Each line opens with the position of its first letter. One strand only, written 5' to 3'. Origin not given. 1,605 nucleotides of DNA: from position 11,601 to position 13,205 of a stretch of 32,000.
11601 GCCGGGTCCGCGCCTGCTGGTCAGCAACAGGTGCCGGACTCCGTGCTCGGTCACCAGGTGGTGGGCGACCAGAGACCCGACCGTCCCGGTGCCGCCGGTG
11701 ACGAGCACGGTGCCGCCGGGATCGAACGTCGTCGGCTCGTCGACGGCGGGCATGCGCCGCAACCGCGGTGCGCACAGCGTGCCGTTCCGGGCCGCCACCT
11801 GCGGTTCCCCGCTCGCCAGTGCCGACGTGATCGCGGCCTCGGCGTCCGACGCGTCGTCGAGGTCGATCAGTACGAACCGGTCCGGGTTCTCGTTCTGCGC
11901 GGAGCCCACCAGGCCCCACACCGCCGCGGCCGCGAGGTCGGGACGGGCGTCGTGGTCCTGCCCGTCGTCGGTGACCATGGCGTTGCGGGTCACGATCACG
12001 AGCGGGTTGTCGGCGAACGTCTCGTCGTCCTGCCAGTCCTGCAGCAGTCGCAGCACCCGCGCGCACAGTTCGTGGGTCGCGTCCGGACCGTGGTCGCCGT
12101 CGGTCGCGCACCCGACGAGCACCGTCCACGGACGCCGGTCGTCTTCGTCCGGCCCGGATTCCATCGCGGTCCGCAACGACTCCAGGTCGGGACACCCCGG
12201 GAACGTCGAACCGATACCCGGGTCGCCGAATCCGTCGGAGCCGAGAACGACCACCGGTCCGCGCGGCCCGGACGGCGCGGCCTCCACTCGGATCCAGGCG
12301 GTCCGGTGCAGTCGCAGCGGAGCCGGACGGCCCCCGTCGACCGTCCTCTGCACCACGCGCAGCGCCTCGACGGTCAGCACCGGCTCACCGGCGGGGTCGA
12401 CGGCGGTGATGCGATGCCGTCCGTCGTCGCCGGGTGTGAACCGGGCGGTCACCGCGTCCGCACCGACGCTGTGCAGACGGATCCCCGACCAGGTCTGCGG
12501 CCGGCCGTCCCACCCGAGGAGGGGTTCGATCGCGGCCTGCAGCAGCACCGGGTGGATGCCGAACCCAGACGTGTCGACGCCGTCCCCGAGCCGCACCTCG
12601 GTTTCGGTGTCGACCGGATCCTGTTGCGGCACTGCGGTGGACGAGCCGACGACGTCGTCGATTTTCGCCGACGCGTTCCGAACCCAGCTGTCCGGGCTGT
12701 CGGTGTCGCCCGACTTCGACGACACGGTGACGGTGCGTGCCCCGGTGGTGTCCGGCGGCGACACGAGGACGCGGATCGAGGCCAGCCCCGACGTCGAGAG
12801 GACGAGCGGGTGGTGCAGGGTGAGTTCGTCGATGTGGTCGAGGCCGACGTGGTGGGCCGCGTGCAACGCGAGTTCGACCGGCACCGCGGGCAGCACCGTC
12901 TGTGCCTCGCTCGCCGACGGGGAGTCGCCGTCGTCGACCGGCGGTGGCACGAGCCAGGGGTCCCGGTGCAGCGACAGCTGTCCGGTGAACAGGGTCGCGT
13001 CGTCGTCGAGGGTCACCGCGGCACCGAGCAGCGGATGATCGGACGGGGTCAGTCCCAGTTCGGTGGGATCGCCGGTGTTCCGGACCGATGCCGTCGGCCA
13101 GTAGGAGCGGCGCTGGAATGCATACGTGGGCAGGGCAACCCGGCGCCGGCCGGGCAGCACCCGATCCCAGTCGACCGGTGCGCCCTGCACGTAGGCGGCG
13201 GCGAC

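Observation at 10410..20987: Stand-alone bimodular PKS with docking termini at both ends, alternating methylmalonyl/malonyl ATs, and no loading module, ER or TE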

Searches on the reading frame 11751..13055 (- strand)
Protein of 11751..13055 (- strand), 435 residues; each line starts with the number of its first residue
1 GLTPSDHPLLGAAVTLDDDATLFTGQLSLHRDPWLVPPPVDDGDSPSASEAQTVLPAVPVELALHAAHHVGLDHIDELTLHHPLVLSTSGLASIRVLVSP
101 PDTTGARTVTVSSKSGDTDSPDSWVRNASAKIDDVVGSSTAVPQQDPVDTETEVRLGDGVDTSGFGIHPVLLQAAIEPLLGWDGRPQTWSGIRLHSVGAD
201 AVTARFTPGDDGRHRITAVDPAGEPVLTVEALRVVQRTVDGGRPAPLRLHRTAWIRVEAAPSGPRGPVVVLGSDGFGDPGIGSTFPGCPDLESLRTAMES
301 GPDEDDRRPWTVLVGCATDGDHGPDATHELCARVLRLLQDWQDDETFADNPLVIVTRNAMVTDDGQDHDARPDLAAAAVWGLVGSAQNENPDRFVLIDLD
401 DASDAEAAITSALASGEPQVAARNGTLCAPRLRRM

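Call 38: find_homologous_proteins(query=window:11751-13055:-, max_evalue=1e-10)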
Query seq(435 aa) (435 aa): 15 proteins with E <= 1e-10 among 8000 candidates.
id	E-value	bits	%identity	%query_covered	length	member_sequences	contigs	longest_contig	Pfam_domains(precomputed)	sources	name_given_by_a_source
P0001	1.6e-201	688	93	77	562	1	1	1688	PF08659.17,PF00106.32,PF01370.28,PF22953.4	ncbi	ncbi:beta-ketoacyl reductase, partial [Streptomyces sp. NPDC058171]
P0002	2.9e-52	196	36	100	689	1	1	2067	PF08659.17,PF21089.4,PF14765.13,PF00106.32,PF22953.4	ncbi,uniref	ncbi:type I polyketide synthase, partial [Streptomyces sp. NRRL F-525]|uniref:type I polyketide synt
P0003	5.4e-46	176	34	100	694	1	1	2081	PF08659.17,PF21089.4,PF14765.13,PF22953.4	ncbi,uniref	ncbi:polyketide synthase dehydratase domain-containing protein, partial [Streptosporangium sp. NPDC0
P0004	2.4e-43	167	34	100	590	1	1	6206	PF21089.4,PF14765.13,PF22953.4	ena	-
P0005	7.0e-42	162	33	100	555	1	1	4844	PF08659.17,PF21089.4,PF14765.13,PF22953.4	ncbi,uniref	ncbi:SpnB-like Rossmann fold domain-containing protein, partial [Streptomyces sp. NRRL WC-3549]|unir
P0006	1.7e-40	157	34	100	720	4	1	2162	PF08659.17,PF21089.4,PF14765.13,PF00106.32,PF01370.28,PF22953.4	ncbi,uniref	ncbi:SDR family NAD(P)-dependent oxidoreductase, partial [Streptomyces sp. SID486]|uniref:type I pol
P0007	2.8e-40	157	33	99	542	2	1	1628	PF21089.4,PF14765.13,PF22953.4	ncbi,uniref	ncbi:polyketide synthase dehydratase domain-containing protein, partial [Streptomyces sp. NPDC048331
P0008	4.8e-40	156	34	100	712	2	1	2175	PF08659.17,PF21089.4,PF14765.13,PF22953.4,PF00698.27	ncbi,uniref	ncbi:polyketide synthase dehydratase domain-containing protein, partial [Actinomadura sp. 7K507]|uni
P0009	3.1e-38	150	32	100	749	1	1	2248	PF08659.17,PF21089.4,PF14765.13,PF00106.32,PF01370.28,PF22953.4,PF00698.27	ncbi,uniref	ncbi:SDR family NAD(P)-dependent oxidoreductase, partial [Streptomyces lomondensis]|uniref:type I po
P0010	9.0e-33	132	48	23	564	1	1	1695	PF21089.4,PF14765.13,PF22953.4,PF00698.27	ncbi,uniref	ncbi:polyketide synthase dehydratase domain-containing protein, partial [Amycolatopsis minnesotensis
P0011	7.9e-30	122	38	65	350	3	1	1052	PF14765.13,PF22953.4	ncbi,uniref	ncbi:polyketide synthase dehydratase domain-containing protein, partial [Streptomyces asiaticus]|uni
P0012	2.2e-29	121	30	97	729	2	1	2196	PF21089.4,PF14765.13,PF22953.4,PF00698.27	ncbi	ncbi:acyltransferase domain-containing protein, partial [Streptomyces sp. NPDC055107]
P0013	5.3e-22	96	48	31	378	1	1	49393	PF08659.17,PF13561.13,PF00106.32,PF01370.28,PF22953.4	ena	-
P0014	9.9e-21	92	44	34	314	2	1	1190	PF08659.17,PF00106.32,PF22953.4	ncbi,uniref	ncbi:beta-ketoacyl reductase, partial [Streptosporangium sp. NPDC049304]|uniref:beta-ketoacyl reduct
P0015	7.0e-17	80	31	66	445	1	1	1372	PF08659.17,PF14765.13,PF00106.32,PF22953.4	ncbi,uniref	ncbi:SDR family NAD(P)-dependent oxidoreductase, partial [Nonomuraea sp. NPDC049695]|uniref:SDR fami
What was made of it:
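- Tried and rejected: Search with the DH2-psiKR2 region returned only fragments and no full-length orthologues, so that database did not help with this giant ORF (call 38).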
